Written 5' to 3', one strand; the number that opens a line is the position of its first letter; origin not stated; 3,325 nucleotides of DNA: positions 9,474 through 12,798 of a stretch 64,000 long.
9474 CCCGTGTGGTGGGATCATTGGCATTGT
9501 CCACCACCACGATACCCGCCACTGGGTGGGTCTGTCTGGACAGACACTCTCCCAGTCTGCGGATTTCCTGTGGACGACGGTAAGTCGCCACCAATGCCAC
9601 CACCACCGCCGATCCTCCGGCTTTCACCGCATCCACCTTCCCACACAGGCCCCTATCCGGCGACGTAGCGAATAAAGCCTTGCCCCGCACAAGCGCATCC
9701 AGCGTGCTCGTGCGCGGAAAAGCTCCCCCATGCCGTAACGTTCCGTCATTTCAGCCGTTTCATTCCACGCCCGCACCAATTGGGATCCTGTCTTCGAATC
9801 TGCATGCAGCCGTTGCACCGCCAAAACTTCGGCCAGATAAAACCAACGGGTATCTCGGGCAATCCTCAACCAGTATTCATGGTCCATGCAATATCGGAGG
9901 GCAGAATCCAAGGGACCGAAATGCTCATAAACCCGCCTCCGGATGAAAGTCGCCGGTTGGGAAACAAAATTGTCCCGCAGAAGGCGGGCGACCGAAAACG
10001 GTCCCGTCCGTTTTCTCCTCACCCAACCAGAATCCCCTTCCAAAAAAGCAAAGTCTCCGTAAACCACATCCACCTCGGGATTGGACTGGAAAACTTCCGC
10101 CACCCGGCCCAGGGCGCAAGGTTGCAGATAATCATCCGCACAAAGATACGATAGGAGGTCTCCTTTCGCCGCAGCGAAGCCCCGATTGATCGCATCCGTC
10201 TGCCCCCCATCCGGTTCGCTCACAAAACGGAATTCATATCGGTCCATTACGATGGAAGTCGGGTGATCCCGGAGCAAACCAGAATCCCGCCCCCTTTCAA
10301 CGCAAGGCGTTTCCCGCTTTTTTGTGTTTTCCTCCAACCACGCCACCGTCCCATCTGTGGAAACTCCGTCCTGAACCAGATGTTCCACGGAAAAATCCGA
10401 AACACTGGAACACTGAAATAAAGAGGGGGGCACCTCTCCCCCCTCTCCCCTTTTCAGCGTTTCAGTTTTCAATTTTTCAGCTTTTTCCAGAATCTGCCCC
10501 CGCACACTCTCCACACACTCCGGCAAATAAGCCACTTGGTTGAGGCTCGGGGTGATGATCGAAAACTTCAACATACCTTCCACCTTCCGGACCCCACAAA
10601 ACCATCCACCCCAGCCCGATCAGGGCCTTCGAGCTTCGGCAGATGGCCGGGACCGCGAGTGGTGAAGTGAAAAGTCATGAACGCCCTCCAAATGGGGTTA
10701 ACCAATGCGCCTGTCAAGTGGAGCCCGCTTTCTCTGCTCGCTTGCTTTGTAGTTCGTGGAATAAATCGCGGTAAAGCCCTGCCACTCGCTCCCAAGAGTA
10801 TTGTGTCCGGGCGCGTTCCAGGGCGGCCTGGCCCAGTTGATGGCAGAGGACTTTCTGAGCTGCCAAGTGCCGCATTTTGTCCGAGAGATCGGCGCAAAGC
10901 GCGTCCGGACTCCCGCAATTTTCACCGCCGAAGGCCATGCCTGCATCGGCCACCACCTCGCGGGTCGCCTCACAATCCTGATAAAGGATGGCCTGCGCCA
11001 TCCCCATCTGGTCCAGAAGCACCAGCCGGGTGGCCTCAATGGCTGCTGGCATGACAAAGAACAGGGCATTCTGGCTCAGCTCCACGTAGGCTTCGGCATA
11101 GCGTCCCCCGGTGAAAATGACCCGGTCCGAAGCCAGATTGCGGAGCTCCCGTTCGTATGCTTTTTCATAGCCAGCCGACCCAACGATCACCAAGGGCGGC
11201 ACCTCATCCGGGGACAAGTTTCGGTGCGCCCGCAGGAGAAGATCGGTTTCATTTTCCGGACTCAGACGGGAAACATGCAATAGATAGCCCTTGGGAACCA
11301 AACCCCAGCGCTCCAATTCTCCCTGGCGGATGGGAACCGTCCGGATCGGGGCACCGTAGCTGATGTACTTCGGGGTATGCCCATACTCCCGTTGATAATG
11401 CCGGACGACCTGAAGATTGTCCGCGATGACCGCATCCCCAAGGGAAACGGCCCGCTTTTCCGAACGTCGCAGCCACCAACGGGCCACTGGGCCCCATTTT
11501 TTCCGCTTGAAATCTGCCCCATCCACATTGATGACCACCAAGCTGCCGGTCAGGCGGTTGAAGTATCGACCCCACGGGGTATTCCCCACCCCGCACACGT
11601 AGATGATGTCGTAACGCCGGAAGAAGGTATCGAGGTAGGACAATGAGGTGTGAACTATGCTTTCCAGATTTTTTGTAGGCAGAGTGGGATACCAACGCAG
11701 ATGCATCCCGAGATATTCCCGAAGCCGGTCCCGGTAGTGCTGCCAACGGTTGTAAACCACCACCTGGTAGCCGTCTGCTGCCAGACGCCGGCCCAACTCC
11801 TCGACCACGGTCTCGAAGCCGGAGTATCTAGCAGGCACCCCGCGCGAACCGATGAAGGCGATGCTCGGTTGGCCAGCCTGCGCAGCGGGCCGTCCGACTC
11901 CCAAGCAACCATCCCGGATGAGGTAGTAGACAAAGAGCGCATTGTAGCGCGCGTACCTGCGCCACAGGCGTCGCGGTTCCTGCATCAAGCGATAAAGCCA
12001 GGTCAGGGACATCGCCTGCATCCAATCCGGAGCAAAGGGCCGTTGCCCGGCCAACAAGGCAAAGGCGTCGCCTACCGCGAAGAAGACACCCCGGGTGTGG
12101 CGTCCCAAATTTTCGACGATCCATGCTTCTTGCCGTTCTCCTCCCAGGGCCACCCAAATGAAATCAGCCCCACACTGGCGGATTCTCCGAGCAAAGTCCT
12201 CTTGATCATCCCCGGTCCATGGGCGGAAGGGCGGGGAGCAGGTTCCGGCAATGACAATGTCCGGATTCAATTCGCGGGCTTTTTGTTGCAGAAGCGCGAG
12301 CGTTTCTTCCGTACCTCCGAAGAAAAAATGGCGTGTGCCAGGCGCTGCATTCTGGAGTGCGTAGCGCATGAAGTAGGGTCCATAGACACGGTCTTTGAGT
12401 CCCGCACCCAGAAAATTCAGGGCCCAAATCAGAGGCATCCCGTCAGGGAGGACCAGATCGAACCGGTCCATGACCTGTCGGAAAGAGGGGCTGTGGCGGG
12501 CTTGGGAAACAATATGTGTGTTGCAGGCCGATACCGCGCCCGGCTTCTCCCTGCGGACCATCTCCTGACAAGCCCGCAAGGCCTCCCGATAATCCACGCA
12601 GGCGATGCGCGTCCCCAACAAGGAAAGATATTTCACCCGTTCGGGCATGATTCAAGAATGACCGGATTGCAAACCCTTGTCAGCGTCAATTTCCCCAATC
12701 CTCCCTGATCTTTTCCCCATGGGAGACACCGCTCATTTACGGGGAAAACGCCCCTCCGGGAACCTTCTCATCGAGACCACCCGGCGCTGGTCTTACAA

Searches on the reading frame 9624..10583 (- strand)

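Call 6: search_protein_families(library=pfam, proteins=[window:9624-10583:-])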
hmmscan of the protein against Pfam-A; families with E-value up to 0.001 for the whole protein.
window:9624-10583:- (319 aa): 3 families
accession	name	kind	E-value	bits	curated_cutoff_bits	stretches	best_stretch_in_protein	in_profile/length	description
PF00535.33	Glycos_transf_2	-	1.5e-12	48.2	23.3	1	115-193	52-131/168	Glycosyl transferase family 2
PF13641.12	Glyco_tranf_2_3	-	6.2e-05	23.6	27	1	126-297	72-229/230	Glycosyltransferase like family 2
PF10111.15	Glyco_tranf_2_2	-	0.00055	19.9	27.3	1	127-245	68-203/276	Glycosyltransferase like family 2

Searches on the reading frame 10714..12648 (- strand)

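Call 6: search_protein_families(library=pfam, proteins=[window:10714-12648:-])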
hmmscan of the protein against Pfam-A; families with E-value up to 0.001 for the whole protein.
window:10714-12648:- (644 aa): 6 families
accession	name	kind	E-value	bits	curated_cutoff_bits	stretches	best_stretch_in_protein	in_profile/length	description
PF03808.19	Glyco_tran_WecG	-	8e-51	172.6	27.4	1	64-232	2-168/168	Glycosyl transferase WecG/TagA/CpsF family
PF09314.17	DUF1972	-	2.4e-15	57.1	25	2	349-433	97-185/186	Domain of unknown function (DUF1972)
PF13692.12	Glyco_trans_1_4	-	4.4e-12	46.9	27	1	455-571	3-122/142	Glycosyl transferases group 1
PF00534.26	Glycos_transf_1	-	4.5e-12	46.3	26.4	1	453-609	15-169/172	Glycosyl transferases group 1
PF13439.12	Glyco_transf_4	-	3.1e-09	37.5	28.5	1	276-427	2-157/170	Glycosyltransferase Family 4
PF13579.12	Glyco_trans_4_4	-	7.3e-09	36.6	29.7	1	277-423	2-146/158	Glycosyl transferase 4-like domain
